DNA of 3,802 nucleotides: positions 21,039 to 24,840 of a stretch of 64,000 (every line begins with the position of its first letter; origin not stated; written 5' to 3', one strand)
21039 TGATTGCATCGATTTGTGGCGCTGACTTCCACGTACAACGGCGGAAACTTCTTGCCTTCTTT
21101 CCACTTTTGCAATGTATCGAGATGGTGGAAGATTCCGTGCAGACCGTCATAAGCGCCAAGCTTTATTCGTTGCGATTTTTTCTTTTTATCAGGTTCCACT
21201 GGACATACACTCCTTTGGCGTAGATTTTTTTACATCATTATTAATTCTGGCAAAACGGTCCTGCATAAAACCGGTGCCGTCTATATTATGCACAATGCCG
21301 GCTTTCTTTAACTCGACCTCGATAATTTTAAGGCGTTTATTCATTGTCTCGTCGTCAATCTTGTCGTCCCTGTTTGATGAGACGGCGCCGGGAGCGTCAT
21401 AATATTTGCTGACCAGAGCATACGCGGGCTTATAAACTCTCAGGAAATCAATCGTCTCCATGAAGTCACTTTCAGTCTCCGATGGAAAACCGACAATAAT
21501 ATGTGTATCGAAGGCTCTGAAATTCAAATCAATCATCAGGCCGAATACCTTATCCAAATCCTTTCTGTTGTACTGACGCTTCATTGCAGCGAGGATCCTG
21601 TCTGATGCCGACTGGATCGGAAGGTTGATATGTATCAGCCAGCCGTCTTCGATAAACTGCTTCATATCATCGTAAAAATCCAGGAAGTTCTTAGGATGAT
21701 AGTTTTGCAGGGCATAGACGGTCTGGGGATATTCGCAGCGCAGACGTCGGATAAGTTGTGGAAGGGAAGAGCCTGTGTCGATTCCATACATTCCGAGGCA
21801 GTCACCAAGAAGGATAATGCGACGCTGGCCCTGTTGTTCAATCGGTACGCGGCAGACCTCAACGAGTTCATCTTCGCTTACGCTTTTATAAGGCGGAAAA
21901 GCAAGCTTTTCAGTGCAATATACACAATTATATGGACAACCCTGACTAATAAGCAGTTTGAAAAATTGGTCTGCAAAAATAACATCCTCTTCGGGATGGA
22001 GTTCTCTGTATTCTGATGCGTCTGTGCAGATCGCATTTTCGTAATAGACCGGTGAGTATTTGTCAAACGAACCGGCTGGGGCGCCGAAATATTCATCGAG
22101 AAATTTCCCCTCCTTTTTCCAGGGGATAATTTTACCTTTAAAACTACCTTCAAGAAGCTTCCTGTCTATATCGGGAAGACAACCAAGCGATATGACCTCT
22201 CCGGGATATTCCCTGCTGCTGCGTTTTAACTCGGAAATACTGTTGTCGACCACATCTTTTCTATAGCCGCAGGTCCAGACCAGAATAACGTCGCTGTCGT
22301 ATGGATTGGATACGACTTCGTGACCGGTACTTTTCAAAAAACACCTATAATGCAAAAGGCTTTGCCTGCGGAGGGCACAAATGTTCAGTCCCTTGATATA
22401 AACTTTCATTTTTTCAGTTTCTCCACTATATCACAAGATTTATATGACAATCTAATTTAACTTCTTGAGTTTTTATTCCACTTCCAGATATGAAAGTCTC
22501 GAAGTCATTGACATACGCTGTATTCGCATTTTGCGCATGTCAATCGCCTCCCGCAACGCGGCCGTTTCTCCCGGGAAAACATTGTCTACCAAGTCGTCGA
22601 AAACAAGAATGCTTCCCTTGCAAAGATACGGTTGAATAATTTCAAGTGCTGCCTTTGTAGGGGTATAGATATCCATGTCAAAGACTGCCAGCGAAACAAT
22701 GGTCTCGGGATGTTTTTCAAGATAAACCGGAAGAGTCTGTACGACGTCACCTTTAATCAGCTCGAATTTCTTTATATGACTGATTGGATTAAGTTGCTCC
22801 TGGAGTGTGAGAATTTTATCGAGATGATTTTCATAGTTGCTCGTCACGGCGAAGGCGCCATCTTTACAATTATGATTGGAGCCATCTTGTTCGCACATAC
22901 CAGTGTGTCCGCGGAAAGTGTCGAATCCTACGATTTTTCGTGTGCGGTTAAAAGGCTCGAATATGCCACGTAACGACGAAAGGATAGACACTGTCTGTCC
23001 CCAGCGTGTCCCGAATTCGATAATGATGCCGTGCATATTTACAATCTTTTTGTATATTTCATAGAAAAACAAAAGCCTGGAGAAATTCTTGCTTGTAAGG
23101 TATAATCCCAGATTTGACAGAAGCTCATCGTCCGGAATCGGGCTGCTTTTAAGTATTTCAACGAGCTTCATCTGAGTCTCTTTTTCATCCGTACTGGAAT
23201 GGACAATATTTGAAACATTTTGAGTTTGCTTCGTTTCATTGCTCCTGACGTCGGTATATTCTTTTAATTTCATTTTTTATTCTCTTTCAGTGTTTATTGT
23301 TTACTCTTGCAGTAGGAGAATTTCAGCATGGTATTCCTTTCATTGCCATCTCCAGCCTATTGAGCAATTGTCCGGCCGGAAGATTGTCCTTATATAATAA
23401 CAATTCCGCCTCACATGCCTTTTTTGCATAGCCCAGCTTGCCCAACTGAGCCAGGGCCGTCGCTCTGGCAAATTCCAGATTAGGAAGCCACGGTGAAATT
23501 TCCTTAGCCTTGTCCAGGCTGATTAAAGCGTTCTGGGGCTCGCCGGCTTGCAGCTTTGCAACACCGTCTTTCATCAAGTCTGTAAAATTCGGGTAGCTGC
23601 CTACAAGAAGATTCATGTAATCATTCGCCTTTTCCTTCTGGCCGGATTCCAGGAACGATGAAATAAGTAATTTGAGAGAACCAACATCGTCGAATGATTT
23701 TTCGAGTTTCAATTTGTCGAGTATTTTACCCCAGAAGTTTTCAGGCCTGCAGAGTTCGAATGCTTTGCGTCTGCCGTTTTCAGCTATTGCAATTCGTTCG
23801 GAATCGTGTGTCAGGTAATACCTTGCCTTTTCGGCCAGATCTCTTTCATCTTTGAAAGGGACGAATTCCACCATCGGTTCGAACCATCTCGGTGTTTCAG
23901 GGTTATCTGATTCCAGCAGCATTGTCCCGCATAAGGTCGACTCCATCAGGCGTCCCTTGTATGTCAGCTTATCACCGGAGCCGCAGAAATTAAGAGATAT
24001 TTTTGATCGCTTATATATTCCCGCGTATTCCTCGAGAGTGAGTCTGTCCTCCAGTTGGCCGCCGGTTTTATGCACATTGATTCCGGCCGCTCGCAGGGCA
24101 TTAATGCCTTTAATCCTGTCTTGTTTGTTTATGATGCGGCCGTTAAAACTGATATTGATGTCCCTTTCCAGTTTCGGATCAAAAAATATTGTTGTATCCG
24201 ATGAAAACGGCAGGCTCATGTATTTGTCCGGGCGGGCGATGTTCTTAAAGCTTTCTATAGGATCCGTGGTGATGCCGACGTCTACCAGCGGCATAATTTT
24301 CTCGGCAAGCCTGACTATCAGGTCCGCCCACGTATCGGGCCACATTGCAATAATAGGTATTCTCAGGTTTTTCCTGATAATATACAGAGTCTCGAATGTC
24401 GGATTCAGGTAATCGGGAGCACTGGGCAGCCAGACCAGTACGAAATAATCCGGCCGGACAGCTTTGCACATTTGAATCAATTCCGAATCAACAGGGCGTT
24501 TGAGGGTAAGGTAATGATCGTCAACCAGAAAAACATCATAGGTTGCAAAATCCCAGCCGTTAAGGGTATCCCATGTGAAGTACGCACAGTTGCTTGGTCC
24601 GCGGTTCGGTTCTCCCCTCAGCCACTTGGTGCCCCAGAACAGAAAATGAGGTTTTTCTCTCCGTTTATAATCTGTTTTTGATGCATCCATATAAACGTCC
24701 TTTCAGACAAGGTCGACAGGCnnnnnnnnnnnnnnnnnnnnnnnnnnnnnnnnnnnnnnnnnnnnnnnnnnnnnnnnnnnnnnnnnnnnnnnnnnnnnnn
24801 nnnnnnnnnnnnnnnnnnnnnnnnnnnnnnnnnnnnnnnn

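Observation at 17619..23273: Three different radical SAM enzymes and two methyltransferases lie back to back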

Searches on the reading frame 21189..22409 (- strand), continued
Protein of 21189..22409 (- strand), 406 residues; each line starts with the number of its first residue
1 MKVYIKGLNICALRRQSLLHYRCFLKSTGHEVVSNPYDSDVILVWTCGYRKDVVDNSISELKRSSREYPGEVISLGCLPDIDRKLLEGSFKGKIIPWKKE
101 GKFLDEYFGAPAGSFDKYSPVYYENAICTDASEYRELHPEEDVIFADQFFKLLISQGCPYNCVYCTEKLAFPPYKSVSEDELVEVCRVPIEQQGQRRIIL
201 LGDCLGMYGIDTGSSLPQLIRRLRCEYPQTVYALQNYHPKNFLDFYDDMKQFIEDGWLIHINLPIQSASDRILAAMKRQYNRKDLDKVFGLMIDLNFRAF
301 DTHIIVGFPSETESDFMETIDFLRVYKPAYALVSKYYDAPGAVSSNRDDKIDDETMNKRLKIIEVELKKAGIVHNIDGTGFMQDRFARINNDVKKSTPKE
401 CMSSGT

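Call 84: find_related_loci(query=A1, collection=metagenome_contigs, flank=10000)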
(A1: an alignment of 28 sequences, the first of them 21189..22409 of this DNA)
Query A1 (406 aa) in metagenome_contigs; peptide patterns used: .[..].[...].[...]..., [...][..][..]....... (x = any residue, [..] = any of these).
172 stretches matched a pattern; 123 encode a relative of the query (tblastn E <= 1e-3); the best 80 are kept; 80 distinct loci.
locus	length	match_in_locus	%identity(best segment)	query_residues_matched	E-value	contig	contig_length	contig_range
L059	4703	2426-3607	70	1-394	0e+0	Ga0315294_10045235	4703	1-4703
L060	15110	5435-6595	63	1-390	9e-176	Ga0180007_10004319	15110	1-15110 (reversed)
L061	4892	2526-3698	49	1-391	1e-134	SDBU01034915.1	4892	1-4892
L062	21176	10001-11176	49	1-392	2e-129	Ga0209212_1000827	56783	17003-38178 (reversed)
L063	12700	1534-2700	47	1-389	2e-126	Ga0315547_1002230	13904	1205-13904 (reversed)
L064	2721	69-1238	46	1-390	2e-130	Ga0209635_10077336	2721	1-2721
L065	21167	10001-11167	46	1-389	2e-124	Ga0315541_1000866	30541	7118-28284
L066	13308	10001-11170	46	1-390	4e-122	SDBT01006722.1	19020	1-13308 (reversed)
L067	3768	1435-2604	46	1-390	8e-125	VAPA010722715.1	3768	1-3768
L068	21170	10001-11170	47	1-390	9e-122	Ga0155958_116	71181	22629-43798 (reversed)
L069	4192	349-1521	45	1-391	2e-123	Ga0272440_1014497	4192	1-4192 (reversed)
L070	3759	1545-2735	44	1-393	2e-123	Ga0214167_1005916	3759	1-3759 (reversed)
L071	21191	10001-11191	44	1-393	1e-120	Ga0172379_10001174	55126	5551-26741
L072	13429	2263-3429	45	1-389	9e-121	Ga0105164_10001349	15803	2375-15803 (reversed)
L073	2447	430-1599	45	1-390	9e-127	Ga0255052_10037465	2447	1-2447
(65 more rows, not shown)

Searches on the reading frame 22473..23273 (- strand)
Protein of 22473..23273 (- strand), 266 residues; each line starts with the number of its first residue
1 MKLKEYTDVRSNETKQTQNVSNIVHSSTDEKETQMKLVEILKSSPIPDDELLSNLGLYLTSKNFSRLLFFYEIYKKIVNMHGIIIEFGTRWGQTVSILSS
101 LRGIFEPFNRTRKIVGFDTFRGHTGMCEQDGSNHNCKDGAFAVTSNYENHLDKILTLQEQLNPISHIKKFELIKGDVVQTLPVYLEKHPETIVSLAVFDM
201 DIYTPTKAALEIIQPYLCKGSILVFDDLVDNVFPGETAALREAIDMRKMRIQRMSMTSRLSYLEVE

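Call 5: search_protein_families(library=pfam, proteins=[window:22473-23273:-], max_evalue=0.01)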
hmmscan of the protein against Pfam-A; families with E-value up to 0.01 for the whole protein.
window:22473-23273:- (266 aa): 1 family
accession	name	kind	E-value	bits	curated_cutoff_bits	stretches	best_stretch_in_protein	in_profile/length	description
PF13578.12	Methyltransf_24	-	1.8e-05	26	26.3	1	86-227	2-104/105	Methyltransferase domain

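Call 6: search_protein_families(library=ncbifam, proteins=[window:22473-23273:-], max_evalue=0.01)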
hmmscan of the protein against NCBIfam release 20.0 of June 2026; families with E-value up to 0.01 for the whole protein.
window:22473-23273:- (266 aa): 0 families

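Call 28: search_solved_structures(query=window:22473-23273:-, max_evalue=1)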
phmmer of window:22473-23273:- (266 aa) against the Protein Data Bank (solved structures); distinct sequences matched with E-value up to 1: 2.
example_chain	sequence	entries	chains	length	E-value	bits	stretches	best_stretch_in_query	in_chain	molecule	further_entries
3tos_A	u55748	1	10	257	4.3e-57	196.4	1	17-247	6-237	CalS11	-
4gf5_A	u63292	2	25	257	4.7e-57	196.2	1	18-247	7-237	CalS11 | TDP-rhamnose 3'-O-methyltransferase (CalS11)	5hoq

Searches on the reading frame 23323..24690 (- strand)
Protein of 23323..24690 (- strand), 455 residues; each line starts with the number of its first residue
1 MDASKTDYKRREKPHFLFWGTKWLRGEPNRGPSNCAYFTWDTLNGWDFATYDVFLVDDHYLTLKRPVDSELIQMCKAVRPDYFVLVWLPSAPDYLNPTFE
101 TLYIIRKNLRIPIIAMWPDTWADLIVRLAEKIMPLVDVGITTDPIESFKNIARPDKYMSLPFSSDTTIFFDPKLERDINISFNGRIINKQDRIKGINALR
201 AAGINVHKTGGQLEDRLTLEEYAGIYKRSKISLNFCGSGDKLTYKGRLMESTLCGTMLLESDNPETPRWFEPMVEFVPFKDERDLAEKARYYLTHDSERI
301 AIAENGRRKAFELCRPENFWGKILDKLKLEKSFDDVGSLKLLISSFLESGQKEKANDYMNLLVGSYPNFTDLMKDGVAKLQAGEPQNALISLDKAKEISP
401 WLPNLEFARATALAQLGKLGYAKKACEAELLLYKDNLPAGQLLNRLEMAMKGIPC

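Call 5: search_protein_families(library=pfam, proteins=[window:23323-24690:-], max_evalue=0.01)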
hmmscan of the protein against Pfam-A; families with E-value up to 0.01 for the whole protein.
window:23323-24690:- (455 aa): 1 family
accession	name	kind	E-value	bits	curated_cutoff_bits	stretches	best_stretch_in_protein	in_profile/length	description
PF13524.12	Glyco_trans_1_2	-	4.5e-19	69.3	25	1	203-311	14-130/144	Glycosyl transferase-like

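Call 6: search_protein_families(library=ncbifam, proteins=[window:23323-24690:-], max_evalue=0.01)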
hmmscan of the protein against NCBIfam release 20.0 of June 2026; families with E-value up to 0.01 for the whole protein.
window:23323-24690:- (455 aa): 1 family
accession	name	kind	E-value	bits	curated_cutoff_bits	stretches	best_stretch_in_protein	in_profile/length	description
NF052415.1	T3SS_chap_SctY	equivalog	0.0042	17.6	70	1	339-428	9-102/106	type III secretion apparatus assembly chaperone SctY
